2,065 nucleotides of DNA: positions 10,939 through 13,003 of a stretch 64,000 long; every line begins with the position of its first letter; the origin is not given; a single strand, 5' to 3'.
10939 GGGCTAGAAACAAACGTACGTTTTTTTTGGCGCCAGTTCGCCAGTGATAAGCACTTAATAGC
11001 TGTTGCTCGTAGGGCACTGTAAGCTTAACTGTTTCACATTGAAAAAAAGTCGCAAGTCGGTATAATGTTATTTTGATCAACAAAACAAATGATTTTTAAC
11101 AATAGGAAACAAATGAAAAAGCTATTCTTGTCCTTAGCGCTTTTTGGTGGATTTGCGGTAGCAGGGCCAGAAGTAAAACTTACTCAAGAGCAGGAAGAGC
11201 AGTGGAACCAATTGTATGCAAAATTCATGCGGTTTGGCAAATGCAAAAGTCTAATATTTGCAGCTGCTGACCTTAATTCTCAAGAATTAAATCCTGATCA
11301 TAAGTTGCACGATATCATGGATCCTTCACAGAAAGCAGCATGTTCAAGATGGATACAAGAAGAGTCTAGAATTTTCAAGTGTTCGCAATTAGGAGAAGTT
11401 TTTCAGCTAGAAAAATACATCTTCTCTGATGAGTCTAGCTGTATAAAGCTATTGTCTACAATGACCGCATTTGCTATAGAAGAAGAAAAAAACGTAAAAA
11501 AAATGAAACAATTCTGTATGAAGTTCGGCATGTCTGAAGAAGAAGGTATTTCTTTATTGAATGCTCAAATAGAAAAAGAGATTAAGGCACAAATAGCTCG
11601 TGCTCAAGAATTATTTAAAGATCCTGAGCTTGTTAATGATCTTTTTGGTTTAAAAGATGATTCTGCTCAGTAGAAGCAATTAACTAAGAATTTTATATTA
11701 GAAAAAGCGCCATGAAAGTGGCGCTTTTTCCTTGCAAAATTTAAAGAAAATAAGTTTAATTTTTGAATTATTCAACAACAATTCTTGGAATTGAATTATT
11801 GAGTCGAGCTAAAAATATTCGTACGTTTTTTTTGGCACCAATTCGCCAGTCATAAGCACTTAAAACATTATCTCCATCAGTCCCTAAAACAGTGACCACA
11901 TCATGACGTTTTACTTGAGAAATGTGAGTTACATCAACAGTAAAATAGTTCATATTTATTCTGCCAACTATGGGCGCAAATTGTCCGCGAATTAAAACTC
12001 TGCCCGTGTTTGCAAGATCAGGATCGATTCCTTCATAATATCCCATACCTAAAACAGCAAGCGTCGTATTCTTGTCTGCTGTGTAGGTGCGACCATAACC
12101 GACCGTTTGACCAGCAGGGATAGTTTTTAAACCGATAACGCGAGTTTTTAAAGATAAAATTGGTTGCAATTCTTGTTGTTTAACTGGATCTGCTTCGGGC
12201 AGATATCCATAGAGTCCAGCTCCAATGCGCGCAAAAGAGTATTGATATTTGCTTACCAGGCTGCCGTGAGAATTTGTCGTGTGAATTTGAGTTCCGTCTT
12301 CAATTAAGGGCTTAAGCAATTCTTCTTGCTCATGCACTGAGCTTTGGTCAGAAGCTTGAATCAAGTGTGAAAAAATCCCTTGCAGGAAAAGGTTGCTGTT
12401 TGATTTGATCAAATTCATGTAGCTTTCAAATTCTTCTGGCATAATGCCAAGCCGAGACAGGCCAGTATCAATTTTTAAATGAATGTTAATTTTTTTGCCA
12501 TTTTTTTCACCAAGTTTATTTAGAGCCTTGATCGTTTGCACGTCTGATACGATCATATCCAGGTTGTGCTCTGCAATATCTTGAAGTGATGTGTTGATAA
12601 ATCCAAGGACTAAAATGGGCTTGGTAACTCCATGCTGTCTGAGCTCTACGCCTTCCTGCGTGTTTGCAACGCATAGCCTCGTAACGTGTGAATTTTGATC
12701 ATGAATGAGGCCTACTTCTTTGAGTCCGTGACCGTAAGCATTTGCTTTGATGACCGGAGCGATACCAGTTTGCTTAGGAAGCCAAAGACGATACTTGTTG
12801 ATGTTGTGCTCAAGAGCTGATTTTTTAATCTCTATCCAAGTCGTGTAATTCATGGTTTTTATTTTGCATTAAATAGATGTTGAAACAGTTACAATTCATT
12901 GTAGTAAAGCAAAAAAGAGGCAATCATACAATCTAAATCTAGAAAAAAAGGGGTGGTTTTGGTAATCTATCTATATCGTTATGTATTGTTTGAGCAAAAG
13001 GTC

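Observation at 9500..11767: Three tandem cassettes with near-identical flanks but unrelated secreted cargo between comF and alr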

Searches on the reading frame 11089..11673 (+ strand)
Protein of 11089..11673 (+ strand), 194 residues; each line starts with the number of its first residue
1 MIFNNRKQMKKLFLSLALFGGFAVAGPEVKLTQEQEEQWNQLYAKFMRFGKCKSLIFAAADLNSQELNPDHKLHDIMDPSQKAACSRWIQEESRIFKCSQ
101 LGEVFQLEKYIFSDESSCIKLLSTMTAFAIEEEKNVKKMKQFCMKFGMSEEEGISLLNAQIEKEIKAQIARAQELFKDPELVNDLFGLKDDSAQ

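Call 10: search_protein_families(library=pfam, proteins=[window:11113-11673:+], max_evalue=1)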
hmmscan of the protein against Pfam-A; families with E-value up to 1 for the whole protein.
window:11113-11673:+ (186 aa): 3 families
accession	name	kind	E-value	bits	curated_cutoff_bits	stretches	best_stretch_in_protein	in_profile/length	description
PF07813.17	LTXXQ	-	0.021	16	24.3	0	20-37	12-29/100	LTXXQ motif family protein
PF17585.7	Phage_Arf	-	0.097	13.1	27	1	136-166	1-31/47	Accessory recombination function protein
PF08861.15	DUF1828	-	0.15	12.8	22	1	100-155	21-76/91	Domain of unknown function DUF1828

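Call 14: find_encoding_contigs(protein=window:11113-11673:+, flank=10000, max_places=10)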
Protein window:11113-11673:+ (186 aa): no gene with exactly this product is on record in the collection.

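Call 28: find_homologous_proteins(query=window:11113-11673:+, max_evalue=0.01)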
Query window:11113-11673:+ (186 aa): 1 proteins with E <= 0.01 among 149 candidates.
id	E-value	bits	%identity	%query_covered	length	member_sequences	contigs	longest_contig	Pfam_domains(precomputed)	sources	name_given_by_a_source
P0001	1.2e-115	402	100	100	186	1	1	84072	-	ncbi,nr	ncbi:MAG: hypothetical protein NTZ68_03020 [Candidatus Dependentiae bacterium]|nr:hypothetical prote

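Call 34: find_encoding_contigs(protein=P0001, flank=8000, max_places=6)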
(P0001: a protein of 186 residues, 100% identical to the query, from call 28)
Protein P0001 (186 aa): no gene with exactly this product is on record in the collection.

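Call 37: find_homologous_proteins(query=A4, max_evalue=0.1)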
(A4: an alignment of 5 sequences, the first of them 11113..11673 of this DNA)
Query A4 (5 sequences) (186 aa, profile of the alignment): 3 proteins with E <= 0.1 among 2576 candidates.
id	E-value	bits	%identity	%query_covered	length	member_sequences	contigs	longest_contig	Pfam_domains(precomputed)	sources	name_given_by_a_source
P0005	1.9e-60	222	43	12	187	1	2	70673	-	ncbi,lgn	-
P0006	2.1e-54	202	-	-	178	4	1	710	-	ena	-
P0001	2.5e-28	117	100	100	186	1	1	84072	-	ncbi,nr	ncbi:MAG: hypothetical protein NTZ68_03020 [Candidatus Dependentiae bacterium]|nr:hypothetical prote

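Call 44: find_encoding_contigs(protein=window:11089-11673:+, flank=8000, max_places=6)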
Protein window:11089-11673:+ (194 aa): no gene with exactly this product is on record in the collection.

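Call 75: predict_structure(alignment_id=A8)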
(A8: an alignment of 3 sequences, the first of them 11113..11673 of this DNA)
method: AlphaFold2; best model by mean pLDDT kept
length: 186 residues; sequences in the alignment: 3
mean_pLDDT: 45.3   pTM: 0.41
mean pLDDT of the five models: 45.3, 41.5, 40.7, 40.7, 38.3
residues with pLDDT >= 90: 0; 70-90: 0; 50-70: 79; < 50: 107
segments of 3 or more residues with pLDDT < 50: 1-22, 51-126, 137-140, 182-186
pLDDT, mean of each block of 10 residues (from residue 1): 35 35 55 55 52 39 35 35 32 27 32 44 47 50 58 61 63 61 41
secondary structure, 60 per line:
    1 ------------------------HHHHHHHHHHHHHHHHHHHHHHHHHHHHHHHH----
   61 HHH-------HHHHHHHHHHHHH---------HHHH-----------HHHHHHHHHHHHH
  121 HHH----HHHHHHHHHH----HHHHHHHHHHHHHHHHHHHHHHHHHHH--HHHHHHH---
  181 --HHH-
elements in order: H25-56 H71-83 H93-96 H108-123 H128-137 H142-168 H171-177

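Call 79: search_protein_representatives(alignment_id=A10)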
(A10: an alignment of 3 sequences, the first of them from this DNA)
Query: 3 sequences, 166 profile positions. Proteins with E-value up to 0.001 (for the whole library): 5; up to 1e-10: 2; up to 1e-30: 2. The best 5 are listed.
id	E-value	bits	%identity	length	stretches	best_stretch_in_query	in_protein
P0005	4.9e-63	228.5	-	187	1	2-166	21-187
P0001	7.3e-60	218.2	-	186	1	13-165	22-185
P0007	3.0e-09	53.5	-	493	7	68-118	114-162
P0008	1.5e-04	38.3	-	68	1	1-50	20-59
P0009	3.7e-04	37.0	-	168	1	19-154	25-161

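Call 86: find_encoding_contigs(protein=P0009, flank=6000, max_places=4)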
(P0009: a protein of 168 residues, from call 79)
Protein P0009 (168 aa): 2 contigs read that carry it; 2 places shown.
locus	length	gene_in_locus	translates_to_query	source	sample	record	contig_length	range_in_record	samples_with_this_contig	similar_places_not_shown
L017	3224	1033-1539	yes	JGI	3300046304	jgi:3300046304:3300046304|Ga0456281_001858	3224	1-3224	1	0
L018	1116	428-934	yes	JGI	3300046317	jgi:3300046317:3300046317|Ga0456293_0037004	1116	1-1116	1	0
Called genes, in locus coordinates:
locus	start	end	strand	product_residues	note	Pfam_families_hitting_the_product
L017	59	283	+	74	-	PF01252:Peptidase_A8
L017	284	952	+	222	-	PF00156:Pribosyltran (weak)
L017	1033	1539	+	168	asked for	-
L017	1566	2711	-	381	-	PF01168:Ala_racemase_N, PF00842:Ala_racemase_C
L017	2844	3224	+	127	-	?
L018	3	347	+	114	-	?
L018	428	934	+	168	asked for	-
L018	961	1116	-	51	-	?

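Call 87: search_protein_families(library=ncbifam, proteins=[window:11113-11673:+, P0005, P0009], max_evalue=0.1)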
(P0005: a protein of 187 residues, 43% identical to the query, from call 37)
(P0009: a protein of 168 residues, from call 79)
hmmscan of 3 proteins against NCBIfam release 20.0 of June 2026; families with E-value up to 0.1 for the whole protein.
window:11113-11673:+ (186 aa): 1 family
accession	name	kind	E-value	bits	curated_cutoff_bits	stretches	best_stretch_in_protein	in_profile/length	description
NF005269.0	PRK06771.1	equivalog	0.058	14.1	90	0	111-179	15-80/97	hypothetical protein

P0005 (187 aa): 1 family
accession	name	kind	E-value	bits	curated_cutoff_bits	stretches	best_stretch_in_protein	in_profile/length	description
TIGR00439.2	FtsX_Gneg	equivalog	0.096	11.9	255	0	33-97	41-106/292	permease-like cell division protein FtsX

P0009 (168 aa): 0 families

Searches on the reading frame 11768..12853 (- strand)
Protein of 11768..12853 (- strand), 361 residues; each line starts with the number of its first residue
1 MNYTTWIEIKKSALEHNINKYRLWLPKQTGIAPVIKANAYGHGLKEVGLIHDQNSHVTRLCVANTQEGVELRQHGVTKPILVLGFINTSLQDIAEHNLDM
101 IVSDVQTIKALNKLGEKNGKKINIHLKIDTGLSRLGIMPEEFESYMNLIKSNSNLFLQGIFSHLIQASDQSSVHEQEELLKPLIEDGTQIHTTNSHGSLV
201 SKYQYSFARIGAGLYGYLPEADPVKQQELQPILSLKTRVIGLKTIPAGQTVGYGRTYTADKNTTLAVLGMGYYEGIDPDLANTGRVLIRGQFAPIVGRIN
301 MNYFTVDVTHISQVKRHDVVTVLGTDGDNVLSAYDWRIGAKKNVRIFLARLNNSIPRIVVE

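Call 10: search_protein_families(library=pfam, proteins=[window:11768-12853:-], max_evalue=1)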
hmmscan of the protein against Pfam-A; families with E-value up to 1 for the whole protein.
window:11768-12853:- (361 aa): 2 families
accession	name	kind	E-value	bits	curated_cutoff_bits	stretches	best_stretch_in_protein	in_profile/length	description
PF01168.26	Ala_racemase_N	-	2e-49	168.7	24.1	1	9-219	1-220/220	Alanine racemase, N-terminal domain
PF00842.27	Ala_racemase_C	-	1.1e-31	109.5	25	1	233-358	2-126/127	Alanine racemase, C-terminal domain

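Call 15: find_encoding_contigs(protein=window:11768-12853:-, flank=10000, max_places=10)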
Protein window:11768-12853:- (361 aa): no gene with exactly this product is on record in the collection.

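Call 16: find_related_loci(query=window:11768-12853:-, collection=genome_contigs, flank=10000)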
Query window:11768-12853:- (361 aa) in genome_contigs; peptide patterns used: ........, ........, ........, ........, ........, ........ (x = any residue, [..] = any of these).
97 stretches matched a pattern; 9 encode a relative of the query (tblastn E <= 1e-3); 8 distinct loci.
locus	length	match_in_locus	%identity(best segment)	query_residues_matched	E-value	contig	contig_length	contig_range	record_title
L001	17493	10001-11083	80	1-361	0e+0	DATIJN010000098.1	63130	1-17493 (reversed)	MAG TPA_asm: Candidatus Saccharimonadales bacterium isolate SMAG_U15692 k141_549530, whole genome shotgun sequence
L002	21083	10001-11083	70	1-361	1e-173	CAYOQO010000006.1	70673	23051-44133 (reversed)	MAG TPA_asm: uncultured Pseudomonadota bacterium isolate SRP192515_co2_323 genome assembly, contig: NODE_217_length_7067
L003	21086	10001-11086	62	1-361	1e-151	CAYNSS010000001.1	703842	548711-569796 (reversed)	MAG TPA_asm: uncultured Pseudomonadota bacterium isolate SRP170004_co1_319 genome assembly, contig: NODE_5_length_703842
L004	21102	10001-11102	70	1-361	1e-149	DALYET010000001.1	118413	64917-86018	MAG TPA_asm: Candidatus Chromulinivoraceae bacterium isolate CTOTU14261 NODE_15_length_118413_cov_4.776230, whole genome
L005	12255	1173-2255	71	1-361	4e-176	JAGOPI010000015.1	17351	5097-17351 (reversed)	Candidatus Babeliales bacterium isolate Gw_Bodden_bin_185 Gw_Bodden_4018_length_17351_cov_5.860660, whole genome shotgun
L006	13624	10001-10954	36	7-323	8e-54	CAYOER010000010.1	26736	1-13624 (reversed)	MAG TPA_asm: uncultured Candidatus Saccharibacteria bacterium isolate SRP062349_co2_94 genome assembly, contig: NODE_999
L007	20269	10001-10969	34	9-325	2e-49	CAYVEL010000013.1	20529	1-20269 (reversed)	MAG TPA_asm: uncultured Candidatus Saccharibacteria bacterium isolate SRP220891_co5_92 genome assembly, contig: NODE_157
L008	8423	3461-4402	36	7-323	2e-49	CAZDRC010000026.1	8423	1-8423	MAG TPA_asm: uncultured Candidatus Saccharibacteria bacterium isolate SRP062349_co2_85 genome assembly, contig: NODE_460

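Call 25: find_related_loci(query=window:11768-12853:-, collection=metagenome_contigs, flank=6000)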
Query window:11768-12853:- (361 aa) in metagenome_contigs; peptide patterns used: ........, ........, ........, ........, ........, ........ (x = any residue, [..] = any of these).
77 stretches matched a pattern; 6 encode a relative of the query (tblastn E <= 1e-3); 6 distinct loci.
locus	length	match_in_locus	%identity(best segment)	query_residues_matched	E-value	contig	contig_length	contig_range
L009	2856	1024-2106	89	1-361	0e+0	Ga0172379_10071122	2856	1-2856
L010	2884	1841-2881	82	1-347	0e+0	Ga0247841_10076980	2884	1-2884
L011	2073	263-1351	41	1-360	8e-102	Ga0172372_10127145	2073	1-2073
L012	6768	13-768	42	111-360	2e-65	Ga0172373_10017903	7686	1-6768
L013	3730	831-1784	36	7-323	1e-54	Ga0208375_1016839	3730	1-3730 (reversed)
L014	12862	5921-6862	36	7-323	4e-50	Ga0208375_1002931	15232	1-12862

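Call 103: search_protein_families(library=pfam, proteins=[L002:12616-12912:-, L001:16395-17219:+], max_evalue=0.001)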
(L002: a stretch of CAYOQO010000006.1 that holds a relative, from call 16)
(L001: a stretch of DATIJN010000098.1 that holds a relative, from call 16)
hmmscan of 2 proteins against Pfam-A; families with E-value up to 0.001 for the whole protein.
L002:12616-12912:- (98 aa): 2 families
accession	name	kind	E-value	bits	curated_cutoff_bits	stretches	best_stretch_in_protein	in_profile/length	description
PF01541.30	GIY-YIG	-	4.7e-15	56.1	22.6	1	4-78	2-78/78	GIY-YIG catalytic domain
PF10544.15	T5orf172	-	5.7e-05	24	20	1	5-79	2-74/101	T5orf172 domain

L001:16395-17219:+ (274 aa): 2 families
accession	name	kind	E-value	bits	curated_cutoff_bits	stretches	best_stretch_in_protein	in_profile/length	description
PF01391.23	Collagen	-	3e-15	56.2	27.2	2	50-105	3-58/60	Collagen triple helix repeat (20 copies)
PF18573.7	BclA_C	-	5.3e-10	39.7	38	1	147-274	2-128/128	BclA C-terminal domain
